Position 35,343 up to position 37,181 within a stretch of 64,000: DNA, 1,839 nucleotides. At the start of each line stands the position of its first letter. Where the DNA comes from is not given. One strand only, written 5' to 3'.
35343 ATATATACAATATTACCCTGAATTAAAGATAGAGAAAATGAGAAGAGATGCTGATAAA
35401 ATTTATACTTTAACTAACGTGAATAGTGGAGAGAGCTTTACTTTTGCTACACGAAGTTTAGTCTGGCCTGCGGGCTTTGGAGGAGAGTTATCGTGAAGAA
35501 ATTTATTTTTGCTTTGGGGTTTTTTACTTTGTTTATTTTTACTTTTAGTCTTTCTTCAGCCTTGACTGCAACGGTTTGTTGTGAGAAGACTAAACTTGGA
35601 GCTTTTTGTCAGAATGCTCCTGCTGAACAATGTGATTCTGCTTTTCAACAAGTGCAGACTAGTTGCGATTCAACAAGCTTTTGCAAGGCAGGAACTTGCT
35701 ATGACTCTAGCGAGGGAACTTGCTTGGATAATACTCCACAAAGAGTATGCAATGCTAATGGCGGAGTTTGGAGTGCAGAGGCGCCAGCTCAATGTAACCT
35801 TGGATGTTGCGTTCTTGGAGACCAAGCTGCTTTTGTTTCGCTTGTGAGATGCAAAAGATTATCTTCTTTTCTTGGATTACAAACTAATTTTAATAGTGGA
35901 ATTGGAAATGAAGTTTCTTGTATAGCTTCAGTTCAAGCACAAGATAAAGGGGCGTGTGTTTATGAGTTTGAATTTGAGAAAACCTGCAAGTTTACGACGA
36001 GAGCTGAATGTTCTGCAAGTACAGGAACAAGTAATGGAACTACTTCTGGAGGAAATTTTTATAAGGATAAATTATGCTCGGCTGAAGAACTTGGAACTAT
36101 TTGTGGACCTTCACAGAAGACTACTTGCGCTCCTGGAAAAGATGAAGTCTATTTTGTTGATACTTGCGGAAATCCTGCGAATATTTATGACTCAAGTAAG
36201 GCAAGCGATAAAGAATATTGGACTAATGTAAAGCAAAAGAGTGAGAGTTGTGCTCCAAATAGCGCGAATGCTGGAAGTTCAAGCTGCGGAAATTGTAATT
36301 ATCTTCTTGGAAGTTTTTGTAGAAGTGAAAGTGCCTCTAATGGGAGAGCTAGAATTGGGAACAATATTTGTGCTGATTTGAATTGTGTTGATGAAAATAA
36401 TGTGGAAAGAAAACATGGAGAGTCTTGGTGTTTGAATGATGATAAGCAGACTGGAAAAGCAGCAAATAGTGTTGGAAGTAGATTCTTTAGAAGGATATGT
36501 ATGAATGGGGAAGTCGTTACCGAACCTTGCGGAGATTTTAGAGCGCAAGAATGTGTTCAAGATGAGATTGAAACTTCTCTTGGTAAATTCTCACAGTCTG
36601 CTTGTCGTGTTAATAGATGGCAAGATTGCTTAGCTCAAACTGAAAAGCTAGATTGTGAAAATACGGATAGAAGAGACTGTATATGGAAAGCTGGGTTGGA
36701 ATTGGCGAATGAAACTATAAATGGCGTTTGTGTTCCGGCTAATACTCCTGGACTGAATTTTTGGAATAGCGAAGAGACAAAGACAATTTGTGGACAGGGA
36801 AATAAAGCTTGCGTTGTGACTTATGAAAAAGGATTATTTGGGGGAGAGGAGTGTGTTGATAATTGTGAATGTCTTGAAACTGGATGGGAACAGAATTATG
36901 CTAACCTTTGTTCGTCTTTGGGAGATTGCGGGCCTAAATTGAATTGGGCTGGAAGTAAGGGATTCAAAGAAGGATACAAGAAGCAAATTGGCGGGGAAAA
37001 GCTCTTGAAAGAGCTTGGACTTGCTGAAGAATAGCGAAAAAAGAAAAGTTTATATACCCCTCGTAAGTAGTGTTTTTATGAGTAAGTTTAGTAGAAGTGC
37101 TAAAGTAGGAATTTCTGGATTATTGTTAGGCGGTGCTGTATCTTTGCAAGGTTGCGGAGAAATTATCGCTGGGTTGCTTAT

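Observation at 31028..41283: Fused versus split copies of the giant protein (B1 = B2N + B2C): a natural Rosetta-stone pair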

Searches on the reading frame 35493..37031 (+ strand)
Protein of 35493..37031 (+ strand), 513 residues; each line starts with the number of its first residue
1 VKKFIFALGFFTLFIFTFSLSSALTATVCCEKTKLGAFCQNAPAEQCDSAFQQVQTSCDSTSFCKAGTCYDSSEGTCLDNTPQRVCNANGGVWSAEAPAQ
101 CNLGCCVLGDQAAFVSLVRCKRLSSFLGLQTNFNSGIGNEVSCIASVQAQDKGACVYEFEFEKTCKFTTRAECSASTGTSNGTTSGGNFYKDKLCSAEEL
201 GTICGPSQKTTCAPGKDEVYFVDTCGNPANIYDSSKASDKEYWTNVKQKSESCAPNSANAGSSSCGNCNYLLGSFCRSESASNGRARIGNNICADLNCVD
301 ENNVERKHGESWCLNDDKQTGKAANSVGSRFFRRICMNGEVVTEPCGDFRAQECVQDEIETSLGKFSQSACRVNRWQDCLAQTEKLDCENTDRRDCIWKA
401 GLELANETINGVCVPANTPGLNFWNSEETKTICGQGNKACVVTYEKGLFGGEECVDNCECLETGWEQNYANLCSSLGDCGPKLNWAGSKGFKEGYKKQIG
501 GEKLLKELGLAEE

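Call 7: search_protein_families(library=pfam, proteins=[window:35493-37031:+], max_evalue=0.1)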
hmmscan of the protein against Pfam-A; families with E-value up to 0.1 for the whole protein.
window:35493-37031:+ (513 aa): 0 families

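Call 15: find_homologous_proteins(query=window:35493-37031:+, max_evalue=0.001)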
Query window:35493-37031:+ (513 aa): 1633 proteins with E <= 0.001 among 4284 candidates; the best 120 are listed.
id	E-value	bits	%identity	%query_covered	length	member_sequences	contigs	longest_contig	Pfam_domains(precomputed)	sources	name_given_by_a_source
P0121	0.0e+0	1183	100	100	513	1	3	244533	-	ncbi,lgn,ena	ncbi:MAG: hypothetical protein AABW79_04625 [Nanoarchaeota archaeon]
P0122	2.1e-293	992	81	100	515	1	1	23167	-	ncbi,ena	-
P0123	1.1e-287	973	80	100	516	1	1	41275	-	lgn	-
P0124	4.2e-280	948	78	100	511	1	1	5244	-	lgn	-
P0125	2.2e-277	939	77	98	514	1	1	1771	-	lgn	-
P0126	1.0e-251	854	71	99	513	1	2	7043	-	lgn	-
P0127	2.7e-242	823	69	98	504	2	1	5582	-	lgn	-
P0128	3.5e-242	823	69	97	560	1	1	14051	-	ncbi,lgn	-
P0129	6.0e-242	822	70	98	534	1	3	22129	-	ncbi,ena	-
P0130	7.9e-240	815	68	98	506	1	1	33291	-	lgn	-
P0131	1.9e-238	811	69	98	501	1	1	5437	-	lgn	-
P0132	1.8e-237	807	68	97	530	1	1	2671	-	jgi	-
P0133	2.0e-237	807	67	98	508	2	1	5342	-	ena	-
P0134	3.3e-237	807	69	98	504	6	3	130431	-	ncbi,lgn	-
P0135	4.8e-237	806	69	97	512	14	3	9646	-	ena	-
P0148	2.0e-227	774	67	97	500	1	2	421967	-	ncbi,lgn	-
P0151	8.3e-225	766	65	97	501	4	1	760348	-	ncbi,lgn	-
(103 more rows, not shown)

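Call 21: find_encoding_contigs(protein=P0123, flank=10000, max_places=2)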
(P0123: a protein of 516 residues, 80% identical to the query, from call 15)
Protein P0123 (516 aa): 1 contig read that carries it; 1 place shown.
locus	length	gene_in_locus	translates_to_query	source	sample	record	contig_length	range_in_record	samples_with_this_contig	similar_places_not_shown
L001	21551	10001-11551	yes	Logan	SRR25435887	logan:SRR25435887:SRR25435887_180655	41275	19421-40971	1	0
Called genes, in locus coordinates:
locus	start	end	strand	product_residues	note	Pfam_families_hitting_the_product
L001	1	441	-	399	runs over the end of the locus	-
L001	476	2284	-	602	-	-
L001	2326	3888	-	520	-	PF01896:DNA_primase_S (faint)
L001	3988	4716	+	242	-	PF00705:PCNA_N, PF02747:PCNA_C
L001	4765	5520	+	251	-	-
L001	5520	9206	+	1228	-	-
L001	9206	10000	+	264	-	-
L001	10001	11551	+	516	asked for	-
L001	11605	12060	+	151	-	-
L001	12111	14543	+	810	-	-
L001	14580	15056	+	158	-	-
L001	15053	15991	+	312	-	-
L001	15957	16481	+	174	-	-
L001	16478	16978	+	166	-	-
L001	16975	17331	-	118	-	PF25212:HVO_A0114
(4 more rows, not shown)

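Call 22: find_encoding_contigs(protein=P0151, flank=10000, max_places=1)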
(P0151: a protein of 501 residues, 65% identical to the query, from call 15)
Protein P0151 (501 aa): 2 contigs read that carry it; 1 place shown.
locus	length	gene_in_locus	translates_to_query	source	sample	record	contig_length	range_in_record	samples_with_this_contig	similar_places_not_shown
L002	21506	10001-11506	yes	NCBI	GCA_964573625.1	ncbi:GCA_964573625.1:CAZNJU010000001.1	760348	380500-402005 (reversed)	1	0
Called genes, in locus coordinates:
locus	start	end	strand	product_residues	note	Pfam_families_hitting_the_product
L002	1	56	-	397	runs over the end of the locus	-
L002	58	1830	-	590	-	-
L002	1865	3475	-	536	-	PF01896:DNA_primase_S (faint)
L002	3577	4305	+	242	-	PF00705:PCNA_N, PF02747:PCNA_C (weak)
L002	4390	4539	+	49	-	-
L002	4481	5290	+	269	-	-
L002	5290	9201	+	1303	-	-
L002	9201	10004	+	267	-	-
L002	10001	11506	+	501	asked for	-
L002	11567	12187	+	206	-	-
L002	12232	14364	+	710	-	PF19077:Big_13 (faint)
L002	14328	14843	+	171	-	-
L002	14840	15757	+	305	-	-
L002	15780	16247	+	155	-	-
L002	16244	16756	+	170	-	-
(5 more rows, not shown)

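Call 23: find_encoding_contigs(protein=P0148, flank=10000, max_places=1)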
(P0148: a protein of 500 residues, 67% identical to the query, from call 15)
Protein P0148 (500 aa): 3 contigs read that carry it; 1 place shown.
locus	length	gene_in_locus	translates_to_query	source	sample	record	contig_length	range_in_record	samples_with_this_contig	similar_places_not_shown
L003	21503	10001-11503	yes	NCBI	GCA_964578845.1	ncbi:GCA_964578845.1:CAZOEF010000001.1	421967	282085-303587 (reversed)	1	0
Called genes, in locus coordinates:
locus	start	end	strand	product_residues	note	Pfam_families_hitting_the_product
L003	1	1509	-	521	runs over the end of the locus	PF01896:DNA_primase_S (faint)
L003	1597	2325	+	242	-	PF00705:PCNA_N, PF02747:PCNA_C (weak)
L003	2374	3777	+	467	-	PF04326:SLFN_AlbA_2, PF13749:HATPase_c_4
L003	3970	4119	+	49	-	PF01402:RHH_1 (weak)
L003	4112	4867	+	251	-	-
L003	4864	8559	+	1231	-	-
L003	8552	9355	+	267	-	-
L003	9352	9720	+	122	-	-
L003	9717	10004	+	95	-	-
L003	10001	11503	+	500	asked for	-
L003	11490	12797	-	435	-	-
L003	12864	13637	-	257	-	PF01978:TrmB, PF11495:TrmB_EBD_N (weak)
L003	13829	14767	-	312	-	PF06550:SPP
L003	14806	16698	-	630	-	PF17214:KH_TffA, PF23023:Anti-Pycsar_Apyc1 (faint), PF00753:Lactamase_B, PF16661:Lactamase_B_6, PF12706:Lactamase_B_2, PF10996:Beta-Casp, PF07521:RMMBL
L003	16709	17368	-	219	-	PF00227:Proteasome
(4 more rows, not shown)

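Call 28: predict_structure(alignment_id=A1)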
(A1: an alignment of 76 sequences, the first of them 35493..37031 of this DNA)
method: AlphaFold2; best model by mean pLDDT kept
length: 513 residues; sequences in the alignment: 76
mean_pLDDT: 74.4   pTM: 0.48
mean pLDDT of the five models: 74.4, 72.2, 69.8, 65.7, 63.0
residues with pLDDT >= 90: 19; 70-90: 346; 50-70: 121; < 50: 27
segments of 3 or more residues with pLDDT < 50: 316-329, 483-488, 511-513
pLDDT, mean of each block of 10 residues (from residue 1): 77 72 68 82 86 80 78 81 81 85 82 84 79 84 79 86 85 77 80 90 88 82 90 87 87 67 69 69 71 75 78 55 38 72 65 71 75 69 82 73 68 71 61 70 74 76 73 66 49 55 59 45
secondary structure, 60 per line:
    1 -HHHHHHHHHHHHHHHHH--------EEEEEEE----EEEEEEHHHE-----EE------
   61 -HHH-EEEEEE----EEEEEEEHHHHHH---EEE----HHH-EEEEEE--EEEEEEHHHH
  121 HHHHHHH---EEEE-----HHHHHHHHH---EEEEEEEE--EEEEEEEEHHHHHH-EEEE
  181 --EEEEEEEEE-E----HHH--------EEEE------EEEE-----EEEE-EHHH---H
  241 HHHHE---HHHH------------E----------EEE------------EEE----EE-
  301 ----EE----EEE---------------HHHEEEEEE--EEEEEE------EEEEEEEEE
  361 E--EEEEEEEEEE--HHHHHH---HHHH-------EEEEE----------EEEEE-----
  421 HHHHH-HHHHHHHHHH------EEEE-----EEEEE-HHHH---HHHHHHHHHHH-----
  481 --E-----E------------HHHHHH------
elements in order: H2-18 E27-33 E38-43 E66-71 E76-82 H83-88 E92-94 E103-108 E111-116 H117-127 E131-134 H140-148 E152-159 E162-169 H170-175 E177-180 E183-191 E209-212 E219-222 E228-231 H240-244 H249-252 E276-278 E291-293 E311-313 E332-337 E340-345 E352-361 E364-373 H376-381 H385-388 E396-400 E411-415 H421-425 H427-436 E443-446 E452-456 H458-461 H465-475 H502-507
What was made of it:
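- Head model confidence is only moderate (pLDDT 74, pTM 0.48, call 28).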

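Call 32: fold_search(model_id=the predicted structure, library=pdb)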
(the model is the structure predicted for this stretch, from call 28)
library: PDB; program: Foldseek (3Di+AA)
matches with E <= 10: 58; with E <= 0.001: 0
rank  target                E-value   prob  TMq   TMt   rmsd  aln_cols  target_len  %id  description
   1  9oz8_B                6.5e-01  0.01  0.08  0.05  39.5       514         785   11  Cryo-EM structure of chicken NEL dimer bound with one human NICOL. (released 2026-02-25)
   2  7y38_G                2.2e+00  0.01  0.06  0.06  23.1       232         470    9  Molecular architecture of the chikungunya virus replication complex (released 2022-12-14)
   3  5yi6_B                2.5e+00  0.01  0.05  0.09  20.9       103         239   12  CRISPR associated protein Cas6 (released 2018-09-12)
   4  7fgh_A                2.9e+00  0.01  0.06  0.06  21.9       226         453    9  Cryo-EM Structure of Chikungunya Virus Nonstructural Protein 1 with m7GMP (released 2022-07-27)
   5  7y38_I                2.9e+00  0.01  0.05  0.05  23.2       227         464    7  Molecular architecture of the chikungunya virus replication complex (released 2022-12-14)
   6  9e2g_0Z               2.9e+00  0.00  0.05  0.06  32.0       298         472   12  Cryo-EM structure of 48 nm repeat of microtubule doublet from T. brucei flagellum (released 2025-03-12)
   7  5yi6_A                3.1e+00  0.01  0.05  0.09  20.9       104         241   10  CRISPR associated protein Cas6 (released 2018-09-12)
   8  6zon_B                3.7e+00  0.01  0.08  0.07  24.3       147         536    7  SARS-CoV-2 Nsp1 bound to a human 43S preinitiation ribosome complex - state 1 (released 2020-07-29)
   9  5yi6_D                3.7e+00  0.01  0.04  0.07  20.4       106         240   10  CRISPR associated protein Cas6 (released 2018-09-12)
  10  8xci_F                3.9e+00  0.02  0.06  0.08  14.9       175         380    9  Open state of central tail fiber of bacteriophage lambda upon binding to LamB (released 2024-05-01)
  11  9lq5_C                4.1e+00  0.01  0.06  0.07  26.2       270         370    6  Cryo-EM structure of Apo type III-B CRISPR-Cas effector complex (released 2025-11-26)
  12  8yx3_B                4.4e+00  0.03  0.08  0.12  14.8       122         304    8  Crystal Structure of SARS CoV-2 Papain-like Protease PLpro-C111S in Complex with GZNL-P28 (released 2024-12-04)
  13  9auf_A                4.9e+00  0.04  0.07  0.08   8.6        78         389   18  Cas9d 20bp R-loop Complex (released 2025-01-15)
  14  9lgi_A                4.9e+00  0.03  0.07  0.05   9.5        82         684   15  Cryo-EM structure of a type II-D CRISPR-Cas9 in complex with single-guided RNA and double-stranded DNA (released 2025-08-20)
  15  9e5c_4o               4.9e+00  0.01  0.05  0.08  21.5       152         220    8  Cryo-EM structure of 96 nm repeat of microtubule doublet from T. brucei flagellum (released 2025-03-12)
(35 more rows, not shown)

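Call 33: find_related_loci(query=A1, collection=genome_contigs, flank=10000)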
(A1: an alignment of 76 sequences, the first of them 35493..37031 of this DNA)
Query A1 (513 aa) in genome_contigs; peptide patterns used: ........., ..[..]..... (x = any residue, [..] = any of these).
289 stretches matched a pattern; 232 encode a relative of the query (tblastn E <= 1e-3); the best 80 are kept; 80 distinct loci.
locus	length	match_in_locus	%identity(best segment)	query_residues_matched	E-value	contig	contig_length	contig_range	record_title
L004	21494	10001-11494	68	3-501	0e+0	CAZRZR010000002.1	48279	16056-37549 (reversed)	MAG TPA_asm: Candidatus Woesearchaeota archaeon isolate SRP342105_co2_377 genome assembly, contig: NODE_665_length_48279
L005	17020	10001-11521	68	1-502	0e+0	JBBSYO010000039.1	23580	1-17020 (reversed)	MAG: Nanoarchaeota archaeon isolate H52-bin126_1 H52_bin126_1_000000000039, whole genome shotgun sequence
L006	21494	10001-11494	69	1-502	0e+0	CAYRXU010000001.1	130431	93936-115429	MAG TPA_asm: Candidatus Woesearchaeota archaeon isolate SRP342105_co1_450 genome assembly, contig: NODE_148_length_13043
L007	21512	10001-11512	67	1-502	0e+0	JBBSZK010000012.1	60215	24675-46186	MAG: Nanoarchaeota archaeon isolate H43-bin084_1 H43_bin084_1_000000000012, whole genome shotgun sequence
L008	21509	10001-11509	68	2-495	0e+0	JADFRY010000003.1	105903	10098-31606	MAG: Nanoarchaeota archaeon isolate B8T1B11 B8T1B11_NODE38, whole genome shotgun sequence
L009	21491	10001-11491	67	1-499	0e+0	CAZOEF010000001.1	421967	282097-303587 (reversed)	MAG TPA_asm: Candidatus Woesearchaeota archaeon isolate SRP263527_co2_228 genome assembly, contig: NODE_6_length_421967_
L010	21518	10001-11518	65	1-505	0e+0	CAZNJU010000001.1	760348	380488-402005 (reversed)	MAG TPA_asm: Candidatus Woesearchaeota archaeon isolate SRP342105_co2_256 genome assembly, contig: NODE_1_length_760348_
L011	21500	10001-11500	65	1-496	0e+0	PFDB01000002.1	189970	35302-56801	MAG: Candidatus Pacearchaeota archaeon CG10_big_fil_rev_8_21_14_0_10_34_76 CG10_8_21_14_0.10_scaffold_32_c, whole genome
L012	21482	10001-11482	64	1-492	0e+0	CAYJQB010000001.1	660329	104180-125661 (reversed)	MAG TPA_asm: Candidatus Woesearchaeota archaeon isolate ERP124720_co1_145 genome assembly, contig: NODE_12_length_660329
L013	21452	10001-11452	64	11-496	0e+0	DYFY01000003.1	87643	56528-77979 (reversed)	MAG TPA_asm: Candidatus Parvarchaeum sp. isolate BE2012_37_19 Afr_mines_BE2012_143_length_87643_cov_8_143444, whole geno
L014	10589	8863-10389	64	1-499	0e+0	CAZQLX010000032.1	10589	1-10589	MAG TPA_asm: Candidatus Woesearchaeota archaeon isolate SRP269290_co4_197 genome assembly, contig: NODE_4932_length_1058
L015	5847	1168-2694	62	1-500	0e+0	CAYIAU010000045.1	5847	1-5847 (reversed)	MAG TPA_asm: Candidatus Woesearchaeota archaeon isolate ERP119705_co1_1063 genome assembly, contig: NODE_22995_length_58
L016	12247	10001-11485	64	6-499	0e+0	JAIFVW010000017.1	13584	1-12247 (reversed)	MAG: Candidatus Pacearchaeota archaeon isolate viral-cat_38_18 PAFVLPS_2018_scaffold_20263, whole genome shotgun sequenc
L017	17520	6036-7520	64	22-504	0e+0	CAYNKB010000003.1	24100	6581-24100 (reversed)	MAG TPA_asm: Candidatus Woesearchaeota archaeon isolate SRP050083_co1_132 genome assembly, contig: NODE_794_length_24100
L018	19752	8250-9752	60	1-506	0e+0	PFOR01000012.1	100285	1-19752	MAG: Candidatus Pacearchaeota archaeon CG_4_10_14_0_2_um_filter_35_33 CG_4_10_14_0.2_scaffold_18_c, whole genome shotgun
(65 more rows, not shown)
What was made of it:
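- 232 species genomes carry a B2N relative (call 33).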

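Call 49: search_protein_families(library=ncbifam, proteins=[window:35493-37031:+], max_evalue=0.1)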
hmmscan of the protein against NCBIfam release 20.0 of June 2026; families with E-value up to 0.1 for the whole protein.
window:35493-37031:+ (513 aa): 0 families

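Call 52: search_solved_structures(query=A1, max_evalue=1)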
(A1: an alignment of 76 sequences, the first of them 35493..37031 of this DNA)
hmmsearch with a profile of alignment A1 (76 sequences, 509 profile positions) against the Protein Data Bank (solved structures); distinct sequences matched with E-value up to 1: 0.

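Call 71: search_protein_representatives(alignment_id=A1)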
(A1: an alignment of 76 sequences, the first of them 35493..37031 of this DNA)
Query: 76 sequences, 509 profile positions. Proteins with E-value up to 0.001 (for the whole library): 1619; up to 1e-10: 1424; up to 1e-30: 871. The best 150 are listed.
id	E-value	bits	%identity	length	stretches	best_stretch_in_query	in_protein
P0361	7.6e-238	806.6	-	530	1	7-503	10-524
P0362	4.5e-189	645.7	-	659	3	17-178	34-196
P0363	2.3e-183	626.8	-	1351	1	15-506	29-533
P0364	1.6e-179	614.2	-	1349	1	15-486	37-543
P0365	3.9e-179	612.9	-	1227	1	9-497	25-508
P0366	5.1e-176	602.6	-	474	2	224-508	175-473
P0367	1.7e-172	591.0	-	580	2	7-411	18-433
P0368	1.2e-167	575.0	-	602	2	14-403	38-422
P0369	5.5e-166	569.5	-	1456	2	6-408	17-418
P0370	1.3e-165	568.3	-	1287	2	25-413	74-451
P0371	2.8e-163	560.6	-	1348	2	20-405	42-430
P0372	4.4e-161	553.3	-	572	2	2-410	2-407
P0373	6.2e-161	552.8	-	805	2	11-414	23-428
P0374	1.7e-158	544.8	-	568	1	8-505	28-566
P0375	1.4e-154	531.8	-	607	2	1-436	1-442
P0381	2.9e-144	497.8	-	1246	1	11-498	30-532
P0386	7.2e-141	486.6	-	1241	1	9-501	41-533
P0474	4.2e-103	362.0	-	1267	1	18-489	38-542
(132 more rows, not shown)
